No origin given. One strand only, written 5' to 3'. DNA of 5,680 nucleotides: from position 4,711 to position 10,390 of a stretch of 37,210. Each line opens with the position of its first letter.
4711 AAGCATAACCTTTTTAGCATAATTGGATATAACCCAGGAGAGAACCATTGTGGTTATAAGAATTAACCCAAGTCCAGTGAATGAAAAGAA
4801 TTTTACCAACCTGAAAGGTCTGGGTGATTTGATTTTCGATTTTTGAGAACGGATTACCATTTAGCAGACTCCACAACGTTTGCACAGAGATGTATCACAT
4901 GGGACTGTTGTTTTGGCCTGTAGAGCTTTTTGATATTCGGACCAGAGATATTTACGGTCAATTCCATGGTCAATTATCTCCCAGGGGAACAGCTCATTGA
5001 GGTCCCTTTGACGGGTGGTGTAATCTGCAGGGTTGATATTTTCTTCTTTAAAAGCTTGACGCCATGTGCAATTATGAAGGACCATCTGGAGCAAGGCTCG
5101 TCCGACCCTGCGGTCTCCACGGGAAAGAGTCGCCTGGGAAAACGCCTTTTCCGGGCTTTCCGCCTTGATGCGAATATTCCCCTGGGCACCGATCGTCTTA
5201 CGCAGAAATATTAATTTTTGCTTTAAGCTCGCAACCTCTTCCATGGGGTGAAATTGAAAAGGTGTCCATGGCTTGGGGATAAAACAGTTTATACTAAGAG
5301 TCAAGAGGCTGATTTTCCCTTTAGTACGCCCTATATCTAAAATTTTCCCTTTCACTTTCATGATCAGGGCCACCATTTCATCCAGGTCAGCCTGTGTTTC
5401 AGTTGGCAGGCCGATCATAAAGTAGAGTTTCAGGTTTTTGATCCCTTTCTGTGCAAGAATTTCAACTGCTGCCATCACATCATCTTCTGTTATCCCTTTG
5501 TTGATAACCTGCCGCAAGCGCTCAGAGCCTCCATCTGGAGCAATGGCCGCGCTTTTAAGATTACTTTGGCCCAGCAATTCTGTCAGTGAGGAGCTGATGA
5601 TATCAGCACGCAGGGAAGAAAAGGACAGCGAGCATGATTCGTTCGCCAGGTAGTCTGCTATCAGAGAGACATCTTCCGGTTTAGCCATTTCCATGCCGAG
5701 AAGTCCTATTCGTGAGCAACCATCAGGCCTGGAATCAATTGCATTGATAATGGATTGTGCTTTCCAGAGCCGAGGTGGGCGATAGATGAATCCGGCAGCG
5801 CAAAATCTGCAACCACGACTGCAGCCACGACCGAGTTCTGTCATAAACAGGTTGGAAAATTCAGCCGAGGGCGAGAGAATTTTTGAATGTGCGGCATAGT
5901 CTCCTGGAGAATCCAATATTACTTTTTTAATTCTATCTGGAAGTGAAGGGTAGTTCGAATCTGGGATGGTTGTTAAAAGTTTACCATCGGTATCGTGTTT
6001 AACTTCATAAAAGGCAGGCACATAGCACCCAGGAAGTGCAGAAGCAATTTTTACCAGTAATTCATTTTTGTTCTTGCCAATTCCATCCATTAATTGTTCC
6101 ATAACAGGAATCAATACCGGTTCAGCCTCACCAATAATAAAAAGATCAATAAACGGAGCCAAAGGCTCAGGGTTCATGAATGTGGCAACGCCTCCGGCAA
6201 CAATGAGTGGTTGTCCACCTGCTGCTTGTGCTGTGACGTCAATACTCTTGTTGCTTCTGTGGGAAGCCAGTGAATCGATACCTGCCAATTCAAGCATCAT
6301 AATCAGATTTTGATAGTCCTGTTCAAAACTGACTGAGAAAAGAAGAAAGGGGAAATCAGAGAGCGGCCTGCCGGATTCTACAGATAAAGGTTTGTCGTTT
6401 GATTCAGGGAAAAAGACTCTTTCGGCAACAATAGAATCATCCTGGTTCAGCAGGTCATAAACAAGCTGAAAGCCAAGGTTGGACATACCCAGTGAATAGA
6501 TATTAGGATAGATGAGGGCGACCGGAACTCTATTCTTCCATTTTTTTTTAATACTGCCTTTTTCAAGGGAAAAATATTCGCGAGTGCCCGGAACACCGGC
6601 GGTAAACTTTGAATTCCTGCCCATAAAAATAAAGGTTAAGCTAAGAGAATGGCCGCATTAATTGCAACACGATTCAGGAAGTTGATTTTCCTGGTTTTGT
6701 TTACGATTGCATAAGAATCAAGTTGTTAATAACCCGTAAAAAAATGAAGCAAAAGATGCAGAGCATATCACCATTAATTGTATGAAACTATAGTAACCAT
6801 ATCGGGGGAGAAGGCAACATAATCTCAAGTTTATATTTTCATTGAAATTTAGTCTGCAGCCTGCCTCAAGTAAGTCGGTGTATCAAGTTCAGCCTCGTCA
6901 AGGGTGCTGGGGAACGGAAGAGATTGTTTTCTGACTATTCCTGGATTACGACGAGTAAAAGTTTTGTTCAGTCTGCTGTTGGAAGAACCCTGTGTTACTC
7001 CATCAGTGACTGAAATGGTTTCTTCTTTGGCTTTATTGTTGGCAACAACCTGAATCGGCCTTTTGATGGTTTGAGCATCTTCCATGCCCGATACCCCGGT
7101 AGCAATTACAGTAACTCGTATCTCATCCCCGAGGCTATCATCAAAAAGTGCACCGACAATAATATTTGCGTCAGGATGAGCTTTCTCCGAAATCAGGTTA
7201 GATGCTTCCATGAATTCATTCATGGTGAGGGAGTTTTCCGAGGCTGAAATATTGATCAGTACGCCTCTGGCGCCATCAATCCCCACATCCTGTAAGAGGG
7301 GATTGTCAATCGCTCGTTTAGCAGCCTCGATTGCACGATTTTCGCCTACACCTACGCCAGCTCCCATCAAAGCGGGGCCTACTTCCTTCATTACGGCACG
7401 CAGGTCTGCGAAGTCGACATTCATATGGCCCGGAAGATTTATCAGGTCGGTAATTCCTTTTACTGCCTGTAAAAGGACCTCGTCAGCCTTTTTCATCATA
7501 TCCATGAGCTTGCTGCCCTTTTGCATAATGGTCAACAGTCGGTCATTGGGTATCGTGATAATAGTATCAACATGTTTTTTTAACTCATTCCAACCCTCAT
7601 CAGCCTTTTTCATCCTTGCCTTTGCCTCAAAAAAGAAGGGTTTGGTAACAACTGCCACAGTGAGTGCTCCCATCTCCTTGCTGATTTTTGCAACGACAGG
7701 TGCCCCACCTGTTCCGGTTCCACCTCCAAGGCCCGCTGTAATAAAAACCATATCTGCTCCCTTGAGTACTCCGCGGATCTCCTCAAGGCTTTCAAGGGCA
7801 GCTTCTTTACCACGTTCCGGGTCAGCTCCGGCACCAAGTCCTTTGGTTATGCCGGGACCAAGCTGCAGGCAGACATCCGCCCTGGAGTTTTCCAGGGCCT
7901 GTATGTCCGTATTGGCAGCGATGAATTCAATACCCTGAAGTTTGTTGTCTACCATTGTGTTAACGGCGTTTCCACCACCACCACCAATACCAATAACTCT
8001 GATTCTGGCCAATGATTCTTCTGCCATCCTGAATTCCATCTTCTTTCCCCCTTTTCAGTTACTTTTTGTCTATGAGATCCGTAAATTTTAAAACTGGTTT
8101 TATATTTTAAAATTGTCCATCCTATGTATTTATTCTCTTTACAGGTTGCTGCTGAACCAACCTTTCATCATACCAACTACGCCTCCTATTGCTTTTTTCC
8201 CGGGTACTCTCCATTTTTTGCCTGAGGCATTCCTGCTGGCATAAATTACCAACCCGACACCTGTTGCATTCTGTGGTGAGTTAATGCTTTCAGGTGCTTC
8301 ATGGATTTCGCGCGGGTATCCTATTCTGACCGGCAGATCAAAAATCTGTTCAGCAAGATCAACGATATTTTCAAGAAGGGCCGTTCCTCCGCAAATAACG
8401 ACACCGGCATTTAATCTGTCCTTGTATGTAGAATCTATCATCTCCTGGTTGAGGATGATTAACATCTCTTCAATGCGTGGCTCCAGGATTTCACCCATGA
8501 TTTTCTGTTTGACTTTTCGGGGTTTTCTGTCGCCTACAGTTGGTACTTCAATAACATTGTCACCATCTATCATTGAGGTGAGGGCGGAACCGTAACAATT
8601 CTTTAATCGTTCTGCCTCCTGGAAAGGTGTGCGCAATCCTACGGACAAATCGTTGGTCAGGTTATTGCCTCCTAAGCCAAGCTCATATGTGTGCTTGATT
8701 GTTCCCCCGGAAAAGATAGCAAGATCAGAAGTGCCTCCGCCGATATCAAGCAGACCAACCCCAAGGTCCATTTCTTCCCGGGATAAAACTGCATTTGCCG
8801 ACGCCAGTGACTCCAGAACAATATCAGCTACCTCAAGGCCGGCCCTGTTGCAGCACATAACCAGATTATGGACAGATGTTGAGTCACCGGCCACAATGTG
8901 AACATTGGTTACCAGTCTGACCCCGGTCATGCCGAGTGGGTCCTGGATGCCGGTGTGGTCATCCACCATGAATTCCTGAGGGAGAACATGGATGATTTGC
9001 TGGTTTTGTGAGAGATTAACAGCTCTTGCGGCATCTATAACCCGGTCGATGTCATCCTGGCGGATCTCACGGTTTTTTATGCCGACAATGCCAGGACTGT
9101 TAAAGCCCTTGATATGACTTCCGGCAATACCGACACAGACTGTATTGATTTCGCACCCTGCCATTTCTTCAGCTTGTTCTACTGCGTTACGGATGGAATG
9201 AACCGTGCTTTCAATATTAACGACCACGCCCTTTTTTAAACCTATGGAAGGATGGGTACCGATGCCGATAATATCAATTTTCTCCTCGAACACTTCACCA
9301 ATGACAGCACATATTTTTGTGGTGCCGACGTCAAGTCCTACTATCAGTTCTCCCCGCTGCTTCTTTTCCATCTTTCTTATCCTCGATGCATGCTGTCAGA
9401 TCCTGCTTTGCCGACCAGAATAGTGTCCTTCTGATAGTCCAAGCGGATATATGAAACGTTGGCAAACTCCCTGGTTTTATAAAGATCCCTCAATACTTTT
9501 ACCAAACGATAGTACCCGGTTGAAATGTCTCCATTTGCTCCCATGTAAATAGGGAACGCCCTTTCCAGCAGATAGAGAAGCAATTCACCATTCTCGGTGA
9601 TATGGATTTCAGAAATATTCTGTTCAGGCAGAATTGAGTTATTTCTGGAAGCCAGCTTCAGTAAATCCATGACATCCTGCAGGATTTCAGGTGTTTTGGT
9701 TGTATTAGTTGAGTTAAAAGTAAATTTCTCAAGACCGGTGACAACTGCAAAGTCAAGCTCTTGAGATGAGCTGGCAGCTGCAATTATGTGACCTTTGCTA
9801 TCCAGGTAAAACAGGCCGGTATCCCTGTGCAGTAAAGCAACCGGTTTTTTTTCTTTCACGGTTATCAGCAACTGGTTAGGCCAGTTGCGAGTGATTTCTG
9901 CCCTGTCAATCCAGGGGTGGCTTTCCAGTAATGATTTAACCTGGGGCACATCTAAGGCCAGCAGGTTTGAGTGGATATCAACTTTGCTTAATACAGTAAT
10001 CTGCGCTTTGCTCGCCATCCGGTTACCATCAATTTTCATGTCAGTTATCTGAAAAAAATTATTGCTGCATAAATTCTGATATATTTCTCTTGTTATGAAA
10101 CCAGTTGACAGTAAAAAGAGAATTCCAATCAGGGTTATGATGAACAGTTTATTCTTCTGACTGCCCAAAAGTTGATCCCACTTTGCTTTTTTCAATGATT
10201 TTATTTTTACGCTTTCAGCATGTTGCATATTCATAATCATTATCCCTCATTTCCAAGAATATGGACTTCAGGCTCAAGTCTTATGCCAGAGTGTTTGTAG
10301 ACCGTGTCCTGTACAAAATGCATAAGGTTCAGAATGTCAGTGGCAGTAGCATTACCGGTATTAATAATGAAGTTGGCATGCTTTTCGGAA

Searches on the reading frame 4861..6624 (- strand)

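Call 37: search_protein_families(library=pfam, proteins=[window:4861-6624:-], max_evalue=0.00001)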
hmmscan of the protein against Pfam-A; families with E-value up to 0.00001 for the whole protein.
window:4861-6624:- (587 aa): 2 families
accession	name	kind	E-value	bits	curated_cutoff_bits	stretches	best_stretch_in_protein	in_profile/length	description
PF19864.5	Radical_SAM_N2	-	6.2e-36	123.6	29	1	51-203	1-151/151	Radical SAM proteins, N-terminal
PF04055.27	Radical_SAM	-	2.6e-17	63.9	29.5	1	263-420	2-165/166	Radical SAM superfamily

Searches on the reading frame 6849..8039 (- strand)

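Call 37: search_protein_families(library=pfam, proteins=[window:6849-8039:-], max_evalue=0.00001)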
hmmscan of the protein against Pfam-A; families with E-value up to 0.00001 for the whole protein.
window:6849-8039:- (396 aa): 2 families
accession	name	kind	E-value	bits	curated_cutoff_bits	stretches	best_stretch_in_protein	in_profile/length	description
PF00091.31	Tubulin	-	1.2e-47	163.1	33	1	13-172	2-189/190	Tubulin/FtsZ family, GTPase domain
PF12327.13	FtsZ_C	-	3.3e-29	101.5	27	1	221-316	1-94/95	FtsZ family, C-terminal domain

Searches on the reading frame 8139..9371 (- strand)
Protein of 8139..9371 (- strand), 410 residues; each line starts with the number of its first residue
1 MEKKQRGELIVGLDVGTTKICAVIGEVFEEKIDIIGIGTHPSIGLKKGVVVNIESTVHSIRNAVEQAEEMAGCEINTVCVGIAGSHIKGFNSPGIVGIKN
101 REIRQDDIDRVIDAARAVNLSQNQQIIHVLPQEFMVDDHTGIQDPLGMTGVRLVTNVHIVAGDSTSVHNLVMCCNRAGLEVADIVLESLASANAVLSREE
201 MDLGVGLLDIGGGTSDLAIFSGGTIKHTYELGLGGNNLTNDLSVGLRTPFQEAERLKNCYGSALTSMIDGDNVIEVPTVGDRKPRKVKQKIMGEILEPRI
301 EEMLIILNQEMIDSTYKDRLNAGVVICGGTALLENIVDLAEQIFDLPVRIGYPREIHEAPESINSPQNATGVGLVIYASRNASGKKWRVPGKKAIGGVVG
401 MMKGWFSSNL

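Call 37: search_protein_families(library=pfam, proteins=[window:8139-9371:-], max_evalue=0.00001)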
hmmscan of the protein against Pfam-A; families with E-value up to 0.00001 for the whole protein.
window:8139-9371:- (410 aa): 4 families
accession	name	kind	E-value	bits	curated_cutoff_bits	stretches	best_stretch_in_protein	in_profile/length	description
PF14450.12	FtsA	-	5.9e-49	166.1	31.8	2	207-373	2-127/127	Cell division protein FtsA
PF02491.25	SHS2_FTSA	-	8.1e-30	103.4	25.4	1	84-160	1-78/79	SHS2 domain inserted in FTSA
PF06723.19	MreB_Mbl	-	1.4e-10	41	27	1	204-351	146-304/327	MreB/Mbl protein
PF11104.14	PilM_2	-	2e-09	37.3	27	0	156-258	127-235/340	Type IV pilus assembly protein PilM;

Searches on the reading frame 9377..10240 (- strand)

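Call 37: search_protein_families(library=pfam, proteins=[window:9377-10240:-], max_evalue=0.00001)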
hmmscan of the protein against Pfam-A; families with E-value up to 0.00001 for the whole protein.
window:9377-10240:- (287 aa): 1 family
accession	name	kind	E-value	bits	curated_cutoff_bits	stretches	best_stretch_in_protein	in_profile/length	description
PF08478.15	POTRA_1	-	4.4e-15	56.2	23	1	63-130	1-68/69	POTRA domain, FtsQ-type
